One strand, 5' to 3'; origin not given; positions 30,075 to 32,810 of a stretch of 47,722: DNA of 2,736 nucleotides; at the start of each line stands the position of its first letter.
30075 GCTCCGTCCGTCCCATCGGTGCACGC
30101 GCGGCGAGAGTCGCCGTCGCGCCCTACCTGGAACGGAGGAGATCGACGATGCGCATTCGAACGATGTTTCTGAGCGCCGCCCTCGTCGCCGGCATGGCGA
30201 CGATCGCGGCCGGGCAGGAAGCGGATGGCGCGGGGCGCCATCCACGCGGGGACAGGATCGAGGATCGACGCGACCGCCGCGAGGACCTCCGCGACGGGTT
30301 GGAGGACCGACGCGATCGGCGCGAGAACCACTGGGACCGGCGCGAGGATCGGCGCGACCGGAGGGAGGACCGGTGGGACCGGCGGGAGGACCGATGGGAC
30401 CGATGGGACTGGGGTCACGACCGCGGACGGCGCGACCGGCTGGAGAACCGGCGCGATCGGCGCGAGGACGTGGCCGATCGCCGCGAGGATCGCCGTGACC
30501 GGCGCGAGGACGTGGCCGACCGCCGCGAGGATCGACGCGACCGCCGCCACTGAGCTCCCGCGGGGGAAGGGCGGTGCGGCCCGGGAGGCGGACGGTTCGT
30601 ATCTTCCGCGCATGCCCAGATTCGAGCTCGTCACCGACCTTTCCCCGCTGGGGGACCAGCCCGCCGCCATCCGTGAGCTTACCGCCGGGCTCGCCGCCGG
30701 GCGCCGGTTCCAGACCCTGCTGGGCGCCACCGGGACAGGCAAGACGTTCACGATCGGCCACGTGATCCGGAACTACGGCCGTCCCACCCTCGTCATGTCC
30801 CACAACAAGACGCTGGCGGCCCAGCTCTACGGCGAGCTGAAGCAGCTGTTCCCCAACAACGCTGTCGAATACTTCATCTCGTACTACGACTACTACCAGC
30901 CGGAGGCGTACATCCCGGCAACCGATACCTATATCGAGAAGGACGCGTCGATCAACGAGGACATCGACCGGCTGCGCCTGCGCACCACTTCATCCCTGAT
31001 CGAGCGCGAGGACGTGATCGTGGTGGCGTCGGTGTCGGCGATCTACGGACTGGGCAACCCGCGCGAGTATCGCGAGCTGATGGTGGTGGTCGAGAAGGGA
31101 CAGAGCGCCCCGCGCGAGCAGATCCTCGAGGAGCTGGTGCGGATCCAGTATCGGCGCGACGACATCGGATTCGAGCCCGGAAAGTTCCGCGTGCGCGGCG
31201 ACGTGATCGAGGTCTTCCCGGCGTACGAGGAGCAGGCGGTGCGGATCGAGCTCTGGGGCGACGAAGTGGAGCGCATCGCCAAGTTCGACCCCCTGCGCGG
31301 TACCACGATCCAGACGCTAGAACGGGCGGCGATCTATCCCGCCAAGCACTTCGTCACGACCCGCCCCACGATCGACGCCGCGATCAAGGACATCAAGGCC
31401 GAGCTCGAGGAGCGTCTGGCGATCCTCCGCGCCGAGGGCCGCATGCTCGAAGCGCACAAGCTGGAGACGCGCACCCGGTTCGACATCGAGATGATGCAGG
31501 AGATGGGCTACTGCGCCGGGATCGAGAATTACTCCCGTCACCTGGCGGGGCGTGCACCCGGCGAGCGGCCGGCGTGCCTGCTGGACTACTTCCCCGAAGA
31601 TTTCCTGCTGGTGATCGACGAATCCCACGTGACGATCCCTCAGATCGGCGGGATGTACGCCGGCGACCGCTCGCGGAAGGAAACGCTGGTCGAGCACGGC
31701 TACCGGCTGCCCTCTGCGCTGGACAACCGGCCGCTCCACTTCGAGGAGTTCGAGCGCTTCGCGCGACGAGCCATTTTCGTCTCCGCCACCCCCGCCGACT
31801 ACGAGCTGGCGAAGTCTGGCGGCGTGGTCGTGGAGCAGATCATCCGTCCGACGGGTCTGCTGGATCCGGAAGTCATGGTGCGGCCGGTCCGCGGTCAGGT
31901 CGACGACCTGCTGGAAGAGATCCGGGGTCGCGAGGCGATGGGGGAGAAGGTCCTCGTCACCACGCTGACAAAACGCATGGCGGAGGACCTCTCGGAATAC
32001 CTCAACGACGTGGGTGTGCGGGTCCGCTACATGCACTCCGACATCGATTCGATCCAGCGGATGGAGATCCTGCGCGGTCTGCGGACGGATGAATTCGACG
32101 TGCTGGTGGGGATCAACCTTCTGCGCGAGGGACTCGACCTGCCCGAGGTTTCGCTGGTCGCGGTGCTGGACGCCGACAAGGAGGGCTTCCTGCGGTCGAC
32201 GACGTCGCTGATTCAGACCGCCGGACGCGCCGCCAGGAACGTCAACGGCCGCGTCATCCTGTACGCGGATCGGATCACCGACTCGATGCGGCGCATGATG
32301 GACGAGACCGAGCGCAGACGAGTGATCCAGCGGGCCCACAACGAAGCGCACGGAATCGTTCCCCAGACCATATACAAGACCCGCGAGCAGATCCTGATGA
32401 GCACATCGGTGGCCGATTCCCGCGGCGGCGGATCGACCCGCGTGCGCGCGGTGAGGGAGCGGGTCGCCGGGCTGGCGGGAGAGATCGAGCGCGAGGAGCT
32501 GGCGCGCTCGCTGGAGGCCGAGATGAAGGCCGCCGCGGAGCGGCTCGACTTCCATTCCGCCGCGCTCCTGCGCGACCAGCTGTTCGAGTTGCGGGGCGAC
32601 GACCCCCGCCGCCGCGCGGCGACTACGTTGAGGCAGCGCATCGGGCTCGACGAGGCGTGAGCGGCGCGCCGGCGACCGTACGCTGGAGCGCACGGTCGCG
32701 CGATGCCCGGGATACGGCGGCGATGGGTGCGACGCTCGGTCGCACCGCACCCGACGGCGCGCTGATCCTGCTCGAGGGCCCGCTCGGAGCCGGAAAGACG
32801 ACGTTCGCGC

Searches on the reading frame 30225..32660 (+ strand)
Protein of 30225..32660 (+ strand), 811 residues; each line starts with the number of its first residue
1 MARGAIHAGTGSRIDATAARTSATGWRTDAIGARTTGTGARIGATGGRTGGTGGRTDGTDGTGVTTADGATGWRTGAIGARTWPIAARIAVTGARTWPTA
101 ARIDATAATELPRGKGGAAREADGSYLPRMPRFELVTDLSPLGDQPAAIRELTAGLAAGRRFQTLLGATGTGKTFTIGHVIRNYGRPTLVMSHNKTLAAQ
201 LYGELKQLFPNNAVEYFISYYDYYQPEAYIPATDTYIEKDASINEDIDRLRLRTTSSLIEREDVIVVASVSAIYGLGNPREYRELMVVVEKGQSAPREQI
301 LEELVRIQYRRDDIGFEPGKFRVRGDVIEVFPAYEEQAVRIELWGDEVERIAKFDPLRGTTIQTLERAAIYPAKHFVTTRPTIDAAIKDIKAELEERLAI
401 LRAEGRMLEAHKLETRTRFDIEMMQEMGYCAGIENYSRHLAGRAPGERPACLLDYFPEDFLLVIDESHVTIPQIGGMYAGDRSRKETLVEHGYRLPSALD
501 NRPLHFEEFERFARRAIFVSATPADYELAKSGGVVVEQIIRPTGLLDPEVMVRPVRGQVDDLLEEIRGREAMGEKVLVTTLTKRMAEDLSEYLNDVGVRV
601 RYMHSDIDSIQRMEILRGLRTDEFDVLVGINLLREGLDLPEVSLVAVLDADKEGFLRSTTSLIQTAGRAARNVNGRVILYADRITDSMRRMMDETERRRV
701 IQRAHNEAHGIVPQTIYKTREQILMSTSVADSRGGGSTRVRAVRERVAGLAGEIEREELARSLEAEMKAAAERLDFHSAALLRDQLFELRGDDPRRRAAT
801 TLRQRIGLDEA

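Call 81: search_protein_families(library=pfam, proteins=[window:30225-32660:+], max_evalue=0.01)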
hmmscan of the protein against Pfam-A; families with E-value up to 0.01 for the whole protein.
window:30225-32660:+ (811 aa): 9 families
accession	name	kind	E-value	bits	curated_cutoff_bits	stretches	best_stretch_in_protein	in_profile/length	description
PF17757.6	UvrB_inter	-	1.1e-35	122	22.9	1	289-376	3-91/91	UvrB interaction domain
PF12344.14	UvrB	-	5.3e-20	71.4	27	1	679-719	1-41/43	Ultra-violet resistance protein B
PF00271.37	Helicase_C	-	5.9e-20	72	23.5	1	559-672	3-109/110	Helicase conserved C-terminal domain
PF04851.21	ResIII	-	1.4e-08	35.3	22.5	1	144-220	7-84/164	Type III restriction enzyme, res subunit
PF02151.25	UVR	-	2e-07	31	21.5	1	757-790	1-34/36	UvrB/uvrC motif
PF00270.35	DEAD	-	0.00026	21.2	26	0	164-213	18-73/167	DEAD/DEAH box helicase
PF14814.11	UB2H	-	0.0011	19.4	27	1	290-355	2-75/85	Bifunctional transglycosylase second domain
PF13481.12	AAA_25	-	0.0014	18.8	27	0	141-176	14-49/195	AAA domain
PF13604.12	AAA_30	-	0.0016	18.6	27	0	145-203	6-64/191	AAA domain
